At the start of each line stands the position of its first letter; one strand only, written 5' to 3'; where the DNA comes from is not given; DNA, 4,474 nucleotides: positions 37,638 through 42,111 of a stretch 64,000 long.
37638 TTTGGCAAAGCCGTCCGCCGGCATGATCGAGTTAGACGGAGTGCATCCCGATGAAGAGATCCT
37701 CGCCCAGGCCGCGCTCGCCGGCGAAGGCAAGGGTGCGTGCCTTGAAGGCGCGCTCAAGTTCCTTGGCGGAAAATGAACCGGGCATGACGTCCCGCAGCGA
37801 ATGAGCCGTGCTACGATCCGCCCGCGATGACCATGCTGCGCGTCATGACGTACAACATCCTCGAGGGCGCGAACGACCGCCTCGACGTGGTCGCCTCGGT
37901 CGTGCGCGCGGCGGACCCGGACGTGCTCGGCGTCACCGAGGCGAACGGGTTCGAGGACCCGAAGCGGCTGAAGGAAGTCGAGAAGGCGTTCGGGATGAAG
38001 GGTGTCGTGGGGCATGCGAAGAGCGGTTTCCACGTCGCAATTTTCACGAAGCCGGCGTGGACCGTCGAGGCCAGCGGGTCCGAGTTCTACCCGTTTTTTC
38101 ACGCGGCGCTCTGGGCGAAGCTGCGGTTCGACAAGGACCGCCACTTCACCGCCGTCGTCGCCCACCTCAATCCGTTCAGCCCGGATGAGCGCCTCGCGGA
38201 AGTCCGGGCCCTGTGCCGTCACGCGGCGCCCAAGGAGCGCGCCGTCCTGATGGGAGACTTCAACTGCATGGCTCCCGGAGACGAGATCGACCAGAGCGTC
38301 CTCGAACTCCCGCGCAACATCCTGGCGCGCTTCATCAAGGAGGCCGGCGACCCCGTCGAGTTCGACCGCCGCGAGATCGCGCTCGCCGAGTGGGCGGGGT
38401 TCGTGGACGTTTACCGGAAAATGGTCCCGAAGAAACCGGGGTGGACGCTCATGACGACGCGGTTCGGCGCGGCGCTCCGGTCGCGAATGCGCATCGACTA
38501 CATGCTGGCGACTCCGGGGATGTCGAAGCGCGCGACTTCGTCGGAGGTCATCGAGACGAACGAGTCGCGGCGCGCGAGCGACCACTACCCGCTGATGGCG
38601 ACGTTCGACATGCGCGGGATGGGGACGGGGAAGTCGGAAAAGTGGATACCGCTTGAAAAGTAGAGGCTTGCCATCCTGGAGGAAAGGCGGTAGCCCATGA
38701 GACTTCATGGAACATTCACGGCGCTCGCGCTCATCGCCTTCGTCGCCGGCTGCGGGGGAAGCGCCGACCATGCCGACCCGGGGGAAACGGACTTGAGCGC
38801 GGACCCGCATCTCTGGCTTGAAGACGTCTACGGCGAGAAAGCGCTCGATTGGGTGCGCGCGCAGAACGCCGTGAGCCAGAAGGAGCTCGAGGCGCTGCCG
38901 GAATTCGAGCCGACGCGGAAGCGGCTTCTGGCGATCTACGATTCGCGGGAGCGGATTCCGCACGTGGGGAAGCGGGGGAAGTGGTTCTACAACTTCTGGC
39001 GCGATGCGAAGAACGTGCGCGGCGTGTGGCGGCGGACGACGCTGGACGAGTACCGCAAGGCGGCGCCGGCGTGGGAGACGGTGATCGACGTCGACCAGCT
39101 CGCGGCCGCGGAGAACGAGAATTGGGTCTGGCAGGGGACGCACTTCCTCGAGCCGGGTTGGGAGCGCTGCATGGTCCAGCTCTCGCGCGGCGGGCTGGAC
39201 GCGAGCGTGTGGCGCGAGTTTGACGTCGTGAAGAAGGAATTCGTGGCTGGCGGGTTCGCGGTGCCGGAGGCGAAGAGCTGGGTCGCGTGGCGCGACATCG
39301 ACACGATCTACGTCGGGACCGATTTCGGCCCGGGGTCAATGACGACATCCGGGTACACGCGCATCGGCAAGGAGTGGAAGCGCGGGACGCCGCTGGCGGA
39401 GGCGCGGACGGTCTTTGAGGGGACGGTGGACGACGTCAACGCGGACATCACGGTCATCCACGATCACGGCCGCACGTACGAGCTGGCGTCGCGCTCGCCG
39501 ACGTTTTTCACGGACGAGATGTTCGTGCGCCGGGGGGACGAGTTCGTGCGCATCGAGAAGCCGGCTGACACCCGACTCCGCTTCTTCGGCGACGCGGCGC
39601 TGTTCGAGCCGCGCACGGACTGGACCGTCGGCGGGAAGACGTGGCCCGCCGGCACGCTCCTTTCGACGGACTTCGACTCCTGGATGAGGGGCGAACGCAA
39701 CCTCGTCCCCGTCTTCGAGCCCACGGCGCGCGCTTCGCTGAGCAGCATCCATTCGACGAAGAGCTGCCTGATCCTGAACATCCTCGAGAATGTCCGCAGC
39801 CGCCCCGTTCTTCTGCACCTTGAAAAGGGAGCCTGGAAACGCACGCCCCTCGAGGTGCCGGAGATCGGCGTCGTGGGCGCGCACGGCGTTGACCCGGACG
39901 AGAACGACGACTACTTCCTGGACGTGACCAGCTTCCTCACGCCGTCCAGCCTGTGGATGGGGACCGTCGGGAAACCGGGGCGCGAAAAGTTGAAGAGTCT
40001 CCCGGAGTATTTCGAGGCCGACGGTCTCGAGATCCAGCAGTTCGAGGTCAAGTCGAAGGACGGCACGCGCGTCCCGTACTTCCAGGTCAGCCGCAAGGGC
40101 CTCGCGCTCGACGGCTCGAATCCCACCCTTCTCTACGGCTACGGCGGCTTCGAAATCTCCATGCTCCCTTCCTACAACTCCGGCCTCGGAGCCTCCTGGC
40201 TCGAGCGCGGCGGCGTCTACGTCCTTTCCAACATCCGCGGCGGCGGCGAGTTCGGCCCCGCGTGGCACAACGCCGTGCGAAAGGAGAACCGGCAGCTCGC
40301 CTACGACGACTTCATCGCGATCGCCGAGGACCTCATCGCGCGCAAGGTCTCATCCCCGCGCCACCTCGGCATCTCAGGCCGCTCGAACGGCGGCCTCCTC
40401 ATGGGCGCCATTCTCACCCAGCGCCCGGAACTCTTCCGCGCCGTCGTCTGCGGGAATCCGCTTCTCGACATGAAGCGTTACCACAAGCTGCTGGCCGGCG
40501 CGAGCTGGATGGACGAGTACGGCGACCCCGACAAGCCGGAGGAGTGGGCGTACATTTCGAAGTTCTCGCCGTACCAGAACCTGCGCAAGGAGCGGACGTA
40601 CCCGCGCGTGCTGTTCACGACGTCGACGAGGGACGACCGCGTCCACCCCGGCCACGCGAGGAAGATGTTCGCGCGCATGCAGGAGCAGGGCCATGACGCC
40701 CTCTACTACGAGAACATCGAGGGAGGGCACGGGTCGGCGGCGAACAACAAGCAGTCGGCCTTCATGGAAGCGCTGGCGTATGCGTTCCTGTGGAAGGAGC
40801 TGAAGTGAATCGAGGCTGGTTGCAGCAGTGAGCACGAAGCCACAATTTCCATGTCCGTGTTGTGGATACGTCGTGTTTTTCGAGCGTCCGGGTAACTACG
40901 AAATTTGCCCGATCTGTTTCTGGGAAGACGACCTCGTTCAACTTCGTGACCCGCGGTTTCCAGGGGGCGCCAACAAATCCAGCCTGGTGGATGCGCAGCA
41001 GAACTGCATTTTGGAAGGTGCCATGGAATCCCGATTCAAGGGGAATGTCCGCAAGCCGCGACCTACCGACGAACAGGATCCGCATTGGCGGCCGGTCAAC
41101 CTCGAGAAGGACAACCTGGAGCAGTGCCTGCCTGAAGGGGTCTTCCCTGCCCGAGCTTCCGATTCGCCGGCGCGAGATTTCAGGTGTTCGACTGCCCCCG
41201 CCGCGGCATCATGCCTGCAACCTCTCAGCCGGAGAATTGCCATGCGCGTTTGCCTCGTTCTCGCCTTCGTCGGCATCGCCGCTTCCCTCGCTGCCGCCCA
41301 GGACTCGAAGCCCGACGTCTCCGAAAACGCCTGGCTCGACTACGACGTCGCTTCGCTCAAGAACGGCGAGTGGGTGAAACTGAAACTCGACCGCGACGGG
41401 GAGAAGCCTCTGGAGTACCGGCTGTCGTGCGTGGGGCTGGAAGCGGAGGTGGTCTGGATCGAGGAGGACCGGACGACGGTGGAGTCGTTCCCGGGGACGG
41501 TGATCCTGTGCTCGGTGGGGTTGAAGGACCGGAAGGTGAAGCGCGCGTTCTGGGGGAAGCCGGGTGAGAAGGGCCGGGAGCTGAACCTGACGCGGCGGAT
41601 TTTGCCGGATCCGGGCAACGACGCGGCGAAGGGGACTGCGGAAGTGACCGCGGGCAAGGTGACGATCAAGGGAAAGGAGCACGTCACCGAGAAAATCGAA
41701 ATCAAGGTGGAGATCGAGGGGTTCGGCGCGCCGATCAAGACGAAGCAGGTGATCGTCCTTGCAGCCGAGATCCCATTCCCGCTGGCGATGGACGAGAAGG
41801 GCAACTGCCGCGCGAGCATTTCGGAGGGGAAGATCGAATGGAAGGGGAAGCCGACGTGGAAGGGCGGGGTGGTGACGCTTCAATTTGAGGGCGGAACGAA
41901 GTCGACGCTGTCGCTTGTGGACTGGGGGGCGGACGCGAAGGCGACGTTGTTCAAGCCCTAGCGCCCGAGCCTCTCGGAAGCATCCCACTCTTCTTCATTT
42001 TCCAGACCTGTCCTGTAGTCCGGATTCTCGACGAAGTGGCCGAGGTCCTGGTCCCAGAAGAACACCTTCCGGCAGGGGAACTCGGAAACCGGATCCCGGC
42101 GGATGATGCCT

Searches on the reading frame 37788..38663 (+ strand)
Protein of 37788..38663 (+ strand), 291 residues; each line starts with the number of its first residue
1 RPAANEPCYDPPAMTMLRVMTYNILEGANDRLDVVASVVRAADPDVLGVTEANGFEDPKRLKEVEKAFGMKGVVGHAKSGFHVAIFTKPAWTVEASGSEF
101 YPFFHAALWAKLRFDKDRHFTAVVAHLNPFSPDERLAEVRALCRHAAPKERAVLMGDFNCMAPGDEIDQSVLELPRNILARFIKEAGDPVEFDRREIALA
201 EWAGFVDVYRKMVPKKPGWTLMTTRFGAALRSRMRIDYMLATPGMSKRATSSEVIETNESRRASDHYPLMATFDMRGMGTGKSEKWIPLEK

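Call 86: search_protein_families(library=pfam, proteins=[window:37788-38663:+], max_evalue=0.001)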
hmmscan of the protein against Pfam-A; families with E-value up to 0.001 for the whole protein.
window:37788-38663:+ (291 aa): 1 family
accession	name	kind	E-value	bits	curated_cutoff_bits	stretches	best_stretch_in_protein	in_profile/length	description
PF03372.29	Exo_endo_phos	-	7.5e-16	59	24.5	1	20-266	1-225/225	Endonuclease/Exonuclease/phosphatase family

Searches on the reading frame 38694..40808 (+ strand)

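Call 86: search_protein_families(library=pfam, proteins=[window:38694-40808:+], max_evalue=0.001)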
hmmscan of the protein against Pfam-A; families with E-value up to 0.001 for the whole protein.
window:38694-40808:+ (704 aa): 2 families
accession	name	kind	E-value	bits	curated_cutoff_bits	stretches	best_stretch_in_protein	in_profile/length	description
PF00326.27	Peptidase_S9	-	5.5e-50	170.2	22.6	1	500-703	7-210/213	Prolyl oligopeptidase family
PF02897.21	Peptidase_S9_N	-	2.3e-28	99.6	24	1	35-422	18-400/414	Prolyl oligopeptidase, N-terminal beta-propeller domain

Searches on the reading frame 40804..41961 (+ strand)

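Call 86: search_protein_families(library=pfam, proteins=[window:40804-41961:+], max_evalue=0.001)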
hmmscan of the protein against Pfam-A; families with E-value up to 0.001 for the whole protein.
window:40804-41961:+ (385 aa): 1 family
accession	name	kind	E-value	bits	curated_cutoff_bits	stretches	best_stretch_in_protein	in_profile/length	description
PF14206.11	Cys_rich_CPCC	-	1.1e-27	96.1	24.5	1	16-87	2-73/75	Cysteine-rich CPCC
